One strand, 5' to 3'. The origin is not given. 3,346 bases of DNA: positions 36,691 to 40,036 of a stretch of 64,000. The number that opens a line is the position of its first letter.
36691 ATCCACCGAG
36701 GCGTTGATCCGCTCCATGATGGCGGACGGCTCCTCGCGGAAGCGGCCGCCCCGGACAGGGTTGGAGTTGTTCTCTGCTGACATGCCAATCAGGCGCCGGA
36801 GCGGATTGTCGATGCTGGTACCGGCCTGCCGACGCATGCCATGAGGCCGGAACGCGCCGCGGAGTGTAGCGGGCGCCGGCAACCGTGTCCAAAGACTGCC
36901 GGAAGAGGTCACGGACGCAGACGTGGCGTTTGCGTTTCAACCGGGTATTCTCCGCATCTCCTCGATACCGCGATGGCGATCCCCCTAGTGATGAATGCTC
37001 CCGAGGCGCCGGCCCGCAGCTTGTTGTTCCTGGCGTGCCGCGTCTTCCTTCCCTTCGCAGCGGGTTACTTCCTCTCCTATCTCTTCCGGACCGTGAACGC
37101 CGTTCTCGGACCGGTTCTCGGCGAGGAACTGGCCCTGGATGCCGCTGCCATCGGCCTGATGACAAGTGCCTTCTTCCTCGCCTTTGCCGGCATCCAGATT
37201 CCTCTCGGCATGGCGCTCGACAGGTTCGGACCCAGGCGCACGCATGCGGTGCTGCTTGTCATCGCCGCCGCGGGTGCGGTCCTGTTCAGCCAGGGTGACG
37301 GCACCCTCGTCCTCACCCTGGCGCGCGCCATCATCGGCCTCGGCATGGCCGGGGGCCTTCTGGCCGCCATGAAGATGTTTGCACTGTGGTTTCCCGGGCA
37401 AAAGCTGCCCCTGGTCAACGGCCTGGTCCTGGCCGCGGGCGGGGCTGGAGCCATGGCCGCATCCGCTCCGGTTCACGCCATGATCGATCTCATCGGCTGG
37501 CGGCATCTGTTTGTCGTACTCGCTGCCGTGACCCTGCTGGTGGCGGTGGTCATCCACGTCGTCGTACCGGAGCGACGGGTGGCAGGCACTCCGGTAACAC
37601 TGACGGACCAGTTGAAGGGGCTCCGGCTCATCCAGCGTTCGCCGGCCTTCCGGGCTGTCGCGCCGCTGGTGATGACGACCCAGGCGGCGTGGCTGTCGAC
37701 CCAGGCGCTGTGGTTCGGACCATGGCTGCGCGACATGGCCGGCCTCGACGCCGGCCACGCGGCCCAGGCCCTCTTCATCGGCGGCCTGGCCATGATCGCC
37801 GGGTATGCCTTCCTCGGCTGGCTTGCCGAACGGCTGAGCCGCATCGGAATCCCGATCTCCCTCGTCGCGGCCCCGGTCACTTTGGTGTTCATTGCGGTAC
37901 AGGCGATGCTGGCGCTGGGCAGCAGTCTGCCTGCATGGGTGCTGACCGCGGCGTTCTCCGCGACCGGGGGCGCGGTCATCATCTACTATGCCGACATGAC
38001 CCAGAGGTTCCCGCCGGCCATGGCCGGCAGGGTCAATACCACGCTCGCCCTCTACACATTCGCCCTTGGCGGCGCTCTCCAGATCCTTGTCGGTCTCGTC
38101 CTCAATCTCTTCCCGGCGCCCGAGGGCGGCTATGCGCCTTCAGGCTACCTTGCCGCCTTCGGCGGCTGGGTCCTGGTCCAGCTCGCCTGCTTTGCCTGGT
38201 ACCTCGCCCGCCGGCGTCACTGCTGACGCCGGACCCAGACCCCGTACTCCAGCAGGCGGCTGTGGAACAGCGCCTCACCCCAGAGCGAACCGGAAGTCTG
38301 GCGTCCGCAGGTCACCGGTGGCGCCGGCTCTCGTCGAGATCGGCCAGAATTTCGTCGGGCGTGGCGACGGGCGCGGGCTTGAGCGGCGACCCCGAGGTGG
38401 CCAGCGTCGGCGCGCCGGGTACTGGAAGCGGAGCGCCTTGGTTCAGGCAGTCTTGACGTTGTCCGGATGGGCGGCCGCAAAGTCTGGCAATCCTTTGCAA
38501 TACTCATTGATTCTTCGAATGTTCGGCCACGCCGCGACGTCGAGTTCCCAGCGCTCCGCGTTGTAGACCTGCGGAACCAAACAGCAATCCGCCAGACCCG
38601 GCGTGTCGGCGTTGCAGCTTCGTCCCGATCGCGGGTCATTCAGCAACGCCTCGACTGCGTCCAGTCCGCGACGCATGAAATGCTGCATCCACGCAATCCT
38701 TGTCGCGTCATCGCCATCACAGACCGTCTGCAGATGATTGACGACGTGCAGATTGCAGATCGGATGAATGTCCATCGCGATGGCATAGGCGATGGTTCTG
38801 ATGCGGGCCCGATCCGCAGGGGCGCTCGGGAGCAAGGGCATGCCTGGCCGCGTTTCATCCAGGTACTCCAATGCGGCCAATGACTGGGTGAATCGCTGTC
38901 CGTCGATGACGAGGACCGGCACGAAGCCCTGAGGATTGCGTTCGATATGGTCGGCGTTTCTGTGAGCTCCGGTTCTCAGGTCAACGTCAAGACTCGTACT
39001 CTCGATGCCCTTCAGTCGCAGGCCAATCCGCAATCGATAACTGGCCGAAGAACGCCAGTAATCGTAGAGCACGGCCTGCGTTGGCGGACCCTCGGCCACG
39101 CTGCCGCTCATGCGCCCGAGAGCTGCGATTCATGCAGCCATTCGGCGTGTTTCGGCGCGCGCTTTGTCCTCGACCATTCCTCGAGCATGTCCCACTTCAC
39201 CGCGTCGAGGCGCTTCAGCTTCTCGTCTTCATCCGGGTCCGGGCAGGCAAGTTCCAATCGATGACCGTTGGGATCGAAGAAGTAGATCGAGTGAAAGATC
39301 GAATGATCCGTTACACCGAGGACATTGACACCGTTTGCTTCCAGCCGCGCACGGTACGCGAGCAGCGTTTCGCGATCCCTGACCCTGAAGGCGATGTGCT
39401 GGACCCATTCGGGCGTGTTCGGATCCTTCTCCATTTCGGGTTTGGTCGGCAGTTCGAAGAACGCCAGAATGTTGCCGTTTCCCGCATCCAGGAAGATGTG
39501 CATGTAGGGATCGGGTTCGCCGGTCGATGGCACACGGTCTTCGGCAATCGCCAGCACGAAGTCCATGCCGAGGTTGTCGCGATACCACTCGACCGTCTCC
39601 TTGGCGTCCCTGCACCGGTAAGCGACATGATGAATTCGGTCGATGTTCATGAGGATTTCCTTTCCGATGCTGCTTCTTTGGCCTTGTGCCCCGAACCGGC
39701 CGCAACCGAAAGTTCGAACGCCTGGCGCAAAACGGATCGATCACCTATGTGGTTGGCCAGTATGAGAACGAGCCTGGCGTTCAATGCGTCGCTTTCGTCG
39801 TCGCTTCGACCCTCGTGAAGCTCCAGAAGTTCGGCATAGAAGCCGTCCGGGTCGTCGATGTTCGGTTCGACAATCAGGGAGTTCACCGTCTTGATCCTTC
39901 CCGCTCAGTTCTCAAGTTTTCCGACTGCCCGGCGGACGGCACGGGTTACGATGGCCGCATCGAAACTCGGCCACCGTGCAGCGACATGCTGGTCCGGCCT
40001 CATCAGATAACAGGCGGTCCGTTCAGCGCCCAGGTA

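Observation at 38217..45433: Two copies of one phd-vapC module, one a stub and one with a dead toxin, bracket a 6.5-kb aromatic-catabolism cluster in direct orientation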

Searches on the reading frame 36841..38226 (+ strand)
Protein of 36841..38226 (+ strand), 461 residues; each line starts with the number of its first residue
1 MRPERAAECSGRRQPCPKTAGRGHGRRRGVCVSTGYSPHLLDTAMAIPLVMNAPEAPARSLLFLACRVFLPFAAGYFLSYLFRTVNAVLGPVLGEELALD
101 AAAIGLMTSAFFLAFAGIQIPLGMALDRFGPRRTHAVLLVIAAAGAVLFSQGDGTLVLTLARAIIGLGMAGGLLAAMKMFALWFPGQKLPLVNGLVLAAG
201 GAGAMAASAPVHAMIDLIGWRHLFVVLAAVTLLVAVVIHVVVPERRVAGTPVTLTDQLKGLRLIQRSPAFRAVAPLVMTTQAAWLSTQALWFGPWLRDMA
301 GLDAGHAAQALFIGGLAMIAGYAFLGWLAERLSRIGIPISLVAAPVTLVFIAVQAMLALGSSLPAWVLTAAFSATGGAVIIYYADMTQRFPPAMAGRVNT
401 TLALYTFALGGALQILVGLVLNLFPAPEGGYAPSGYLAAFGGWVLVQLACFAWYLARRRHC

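Call 6: search_protein_families(library=pfam, proteins=[window:36841-38226:+], max_evalue=0.01)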
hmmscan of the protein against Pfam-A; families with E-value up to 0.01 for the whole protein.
window:36841-38226:+ (461 aa): 1 family
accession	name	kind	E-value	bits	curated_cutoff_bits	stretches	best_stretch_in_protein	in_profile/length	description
PF07690.21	MFS_1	-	7.2e-35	121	33.4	1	73-413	2-345/347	Major Facilitator Superfamily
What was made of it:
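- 36973..38226 (+): MFS transporter gene, convergent with hbd. It is the distal border of the variable slot. Pfam MFS_1 (call 6).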

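Call 42: search_protein_families(library=ncbifam, proteins=[window:36841-38226:+], max_evalue=0.00001)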
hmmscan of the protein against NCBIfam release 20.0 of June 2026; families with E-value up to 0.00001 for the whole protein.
window:36841-38226:+ (461 aa): 11 families
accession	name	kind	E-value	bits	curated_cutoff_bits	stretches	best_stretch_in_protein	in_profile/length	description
TIGR00893.1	2A0114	subfamily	6.6e-24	84.6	395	1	76-246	3-173/399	D-galactonate transporter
TIGR00881.1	2A0104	subfamily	3.2e-16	59.3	407.75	1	75-247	3-176/379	phosphoglycerate transporter protein PgtP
TIGR00890.1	2A0111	subfamily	5.3e-15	55.2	374.85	1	88-412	24-345/377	oxalate/formate antiport family MFS transporter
TIGR00895.1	2A0115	subfamily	1.9e-11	43.5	418.55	1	85-244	35-194/398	aromatic acid/H+ symport family MFS transporter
NF049980.1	SfMCT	equivalog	7.3e-10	38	320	1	93-412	28-352/378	L-lactate MFS transporter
TIGR00886.1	2A0108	subfamily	2.3e-09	36.8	311.7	1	75-340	9-291/368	NarK family nitrate/nitrite MFS transporter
TIGR02332.1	HpaX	equivalog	1.4e-07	31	615.4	1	75-240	16-187/412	4-hydroxyphenylacetate permease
NF003024.0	PRK03893.1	subfamily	1.9e-07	30.3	604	1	72-244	26-197/497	sialate:H+ symport family MFS transporter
TIGR00880.1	2_A_01_02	superfamily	7.2e-07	29.4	131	1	111-244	3-140/141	multidrug resistance protein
TIGR00894.1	2A0114euk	subfamily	2e-06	26.7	626.45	1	103-242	77-219/465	Na(+)-dependent inorganic phosphate cotransporter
TIGR00710.1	efflux_Bcr_CflA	subfamily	5.6e-06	26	200.9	1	91-420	29-358/385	Bcr/CflA family efflux MFS transporter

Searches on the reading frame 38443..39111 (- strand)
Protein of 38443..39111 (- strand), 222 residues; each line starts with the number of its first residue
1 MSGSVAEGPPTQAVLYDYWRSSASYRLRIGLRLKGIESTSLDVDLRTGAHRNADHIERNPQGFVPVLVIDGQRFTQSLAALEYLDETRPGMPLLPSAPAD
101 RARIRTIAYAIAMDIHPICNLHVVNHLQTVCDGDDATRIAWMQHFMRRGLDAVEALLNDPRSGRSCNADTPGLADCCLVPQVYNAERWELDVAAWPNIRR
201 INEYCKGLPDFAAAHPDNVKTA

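Call 6: search_protein_families(library=pfam, proteins=[window:38443-39111:-], max_evalue=0.01)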
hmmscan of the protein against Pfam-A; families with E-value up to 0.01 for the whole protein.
window:38443-39111:- (222 aa): 4 families
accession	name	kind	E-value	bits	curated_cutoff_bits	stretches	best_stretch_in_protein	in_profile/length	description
PF02798.26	GST_N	-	1.5e-11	44.8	20.9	1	15-86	5-76/76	Glutathione S-transferase, N-terminal domain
PF13409.12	GST_N_2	-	6.2e-11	43.2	25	1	21-87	2-70/70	Glutathione S-transferase, N-terminal domain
PF13417.12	GST_N_3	-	1.4e-07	32.2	22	1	15-90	1-73/75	Glutathione S-transferase, N-terminal domain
PF13410.11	GST_C_2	-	0.0029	18.1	24.9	0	147-200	12-65/69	Glutathione S-transferase, C-terminal domain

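Call 42: search_protein_families(library=ncbifam, proteins=[window:38443-39111:-], max_evalue=0.00001)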
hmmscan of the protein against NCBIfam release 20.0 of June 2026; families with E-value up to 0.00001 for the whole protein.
window:38443-39111:- (222 aa): 5 families
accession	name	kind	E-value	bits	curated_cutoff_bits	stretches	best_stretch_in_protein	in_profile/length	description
TIGR01262.1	maiA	equivalog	1.6e-75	253.4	171.05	1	15-219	2-207/211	maleylacetoacetate isomerase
NF007016.1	PRK09481.1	equivalog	4.2e-09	36.1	314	1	22-184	20-167/209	stringent starvation protein SspA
NF011693.0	PRK15113.1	equivalog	4.4e-09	36.3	150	1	28-119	23-117/214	glutathione transferase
NF050814.1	FtsZBindFzlA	equivalog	1.8e-08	34.4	300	1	12-109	4-102/228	FtsZ-binding protein FzlA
NF007682.0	PRK10357.1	equivalog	6.9e-06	25.7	181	1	56-175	41-155/202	glutathione S-transferase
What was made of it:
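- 38443..39111 (-): maiA (maleylacetoacetate isomerase). TIGR01262, 253 bits against a cut-off of 171 (call 42).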

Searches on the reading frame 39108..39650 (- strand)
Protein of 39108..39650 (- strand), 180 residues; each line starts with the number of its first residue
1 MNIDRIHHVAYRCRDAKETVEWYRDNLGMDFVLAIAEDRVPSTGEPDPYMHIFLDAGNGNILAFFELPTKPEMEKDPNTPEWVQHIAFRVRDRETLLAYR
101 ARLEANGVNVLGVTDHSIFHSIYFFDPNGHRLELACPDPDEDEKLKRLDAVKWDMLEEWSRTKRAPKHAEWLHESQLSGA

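Call 6: search_protein_families(library=pfam, proteins=[window:39108-39650:-], max_evalue=0.01)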
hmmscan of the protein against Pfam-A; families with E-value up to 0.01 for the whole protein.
window:39108-39650:- (180 aa): 4 families
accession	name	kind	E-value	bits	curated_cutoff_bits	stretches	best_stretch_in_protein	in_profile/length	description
PF00903.31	Glyoxalase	-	5.6e-19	69.1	20.6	1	5-134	1-121/121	Glyoxalase/Bleomycin resistance protein/Dioxygenase superfamily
PF13669.12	Glyoxalase_4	-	4.3e-07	30.6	27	1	7-113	1-96/109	Glyoxalase/Bleomycin resistance protein/Dioxygenase superfamily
PF18029.7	Glyoxalase_6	-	0.00012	23.1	23.6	1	9-134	2-105/106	Glyoxalase-like domain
PF22247.2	Diox-like_N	-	0.0002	21.9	27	1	84-134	2-55/60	Catechol 2,3-dioxygenase-like N-terminal domain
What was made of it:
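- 39108..39650 (-): VOC (glyoxalase/dioxygenase superfamily) protein. Pfam Glyoxalase (call 6).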

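Call 9: find_encoding_contigs(protein=window:39108-39650:-, flank=10000, max_places=10)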
Protein window:39108-39650:- (180 aa): 1 contig read that carries it; 1 place shown.
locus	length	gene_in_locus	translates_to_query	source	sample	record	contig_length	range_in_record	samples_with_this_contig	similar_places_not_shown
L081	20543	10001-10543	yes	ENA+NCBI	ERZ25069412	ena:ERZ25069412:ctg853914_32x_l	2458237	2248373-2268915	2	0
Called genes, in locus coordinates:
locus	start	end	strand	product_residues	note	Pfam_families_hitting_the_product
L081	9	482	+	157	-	PF04266:ASCH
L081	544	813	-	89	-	-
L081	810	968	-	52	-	-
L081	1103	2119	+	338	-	PF00005:ABC_tran, PF13304:AAA_21 (faint), PF17850:CysA_C_terminal (weak), PF08402:TOBE_2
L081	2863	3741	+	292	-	PF01073:3Beta_HSD, PF01370:Epimerase, PF02719:Polysacc_synt_2 (faint), PF04321:RmlD_sub_bind (weak), PF13460:NAD_binding_10 (weak), PF16363:GDP_Man_Dehyd, PF07993:NAD_binding_4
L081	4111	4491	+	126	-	PF02604:PhdYeFM_antitox (faint)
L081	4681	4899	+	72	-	-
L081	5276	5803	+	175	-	PF00202:Aminotran_3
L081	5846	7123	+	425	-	PF09298:FAA_hydrolase_N, PF01557:FAA_hydrolase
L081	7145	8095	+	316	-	PF00753:Lactamase_B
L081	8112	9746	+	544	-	PF01266:DAO (weak), PF01494:FAD_binding_3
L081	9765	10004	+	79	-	PF10932:DUF2783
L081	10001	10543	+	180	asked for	PF00903:Glyoxalase, PF13669:Glyoxalase_4 (weak)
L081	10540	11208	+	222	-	PF02798:GST_N, PF13409:GST_N_2, PF13417:GST_N_3 (weak)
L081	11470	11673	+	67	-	-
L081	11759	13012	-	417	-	PF07690:MFS_1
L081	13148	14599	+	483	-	PF00206:Lyase_1, PF14698:ASL_C2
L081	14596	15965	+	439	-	PF00278:Orn_DAP_Arg_deC, PF02784:Orn_Arg_deC_N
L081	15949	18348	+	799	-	PF13779:DUF4175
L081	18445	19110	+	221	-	PF00005:ABC_tran, PF13304:AAA_21 (faint)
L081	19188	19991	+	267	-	PF02687:FtsX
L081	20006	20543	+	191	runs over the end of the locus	PF02698:DUF218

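Call 42: search_protein_families(library=ncbifam, proteins=[window:39108-39650:-], max_evalue=0.00001)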
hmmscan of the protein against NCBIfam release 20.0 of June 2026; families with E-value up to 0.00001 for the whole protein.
window:39108-39650:- (180 aa): 11 families
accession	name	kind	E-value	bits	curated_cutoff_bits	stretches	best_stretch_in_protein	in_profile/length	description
NF000494.1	FosF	exception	2.7e-14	53.3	280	1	3-137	2-112/132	fosfomycin resistance glutathione transferase FosF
NF000495.1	FosK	exception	4.2e-12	46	280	1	79-137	56-112/132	fosfomycin resistance glutathione transferase FosK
TIGR03211.1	catechol_2_3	equivalog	6.5e-10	38.8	320.2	0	81-136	206-264/303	catechol 2,3-dioxygenase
NF050075.1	SMU1112c_YaeR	equivalog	7.2e-09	36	140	1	4-134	2-123/125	SMU1112c/YaeR family gloxylase I-like metalloprotein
NF000496.2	Fos_GSH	equivalog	1.6e-08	34.7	180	1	74-137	56-117/136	fosfomycin resistance glutathione transferase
NF003152.0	PRK04101.1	equivalog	4.1e-08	33.6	171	1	84-136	65-118/139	metallothiol transferase FosB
NF000493.1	Fos_BSH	exception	7.3e-08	32.9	240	0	84-135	64-116/137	FosB/FosD family fosfomycin resistance bacillithiol transferase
NF000085.1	Fos_BSH_Saur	exception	8e-08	32.7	260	0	84-136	65-118/139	FosB1/FosB3 family fosfomycin resistance bacillithiol transferase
NF000221.4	FosA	exception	2.1e-06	27.7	250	0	83-135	65-115/137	FosA family fosfomycin resistance glutathione transferase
TIGR02295.1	HpaD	equivalog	2.3e-06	27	321.4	0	84-158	202-279/298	3,4-dihydroxyphenylacetate 2,3-dioxygenase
NF000063.1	Fos_BSH_Sepi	exception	7.9e-06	26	300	0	84-135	66-118/142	FosB family fosfomycin resistance bacillithiol transferase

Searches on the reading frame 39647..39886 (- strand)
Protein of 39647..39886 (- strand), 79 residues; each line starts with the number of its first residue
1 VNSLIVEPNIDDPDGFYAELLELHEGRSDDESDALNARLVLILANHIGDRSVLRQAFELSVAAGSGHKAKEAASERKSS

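Call 6: search_protein_families(library=pfam, proteins=[window:39647-39886:-], max_evalue=0.01)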
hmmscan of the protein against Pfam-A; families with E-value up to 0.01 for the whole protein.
window:39647-39886:- (79 aa): 1 family
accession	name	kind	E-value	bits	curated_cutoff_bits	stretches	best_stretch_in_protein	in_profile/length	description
PF10932.13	DUF2783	-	4.5e-27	94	25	1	4-59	1-56/59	Protein of unknown function (DUF2783)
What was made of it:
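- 39647..39886 (-): DUF2783 protein. Pfam DUF2783, 94 bits (call 6).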

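Call 42: search_protein_families(library=ncbifam, proteins=[window:39647-39886:-], max_evalue=0.00001)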
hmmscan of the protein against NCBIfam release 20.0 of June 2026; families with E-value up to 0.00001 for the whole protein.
window:39647-39886:- (79 aa): 0 families
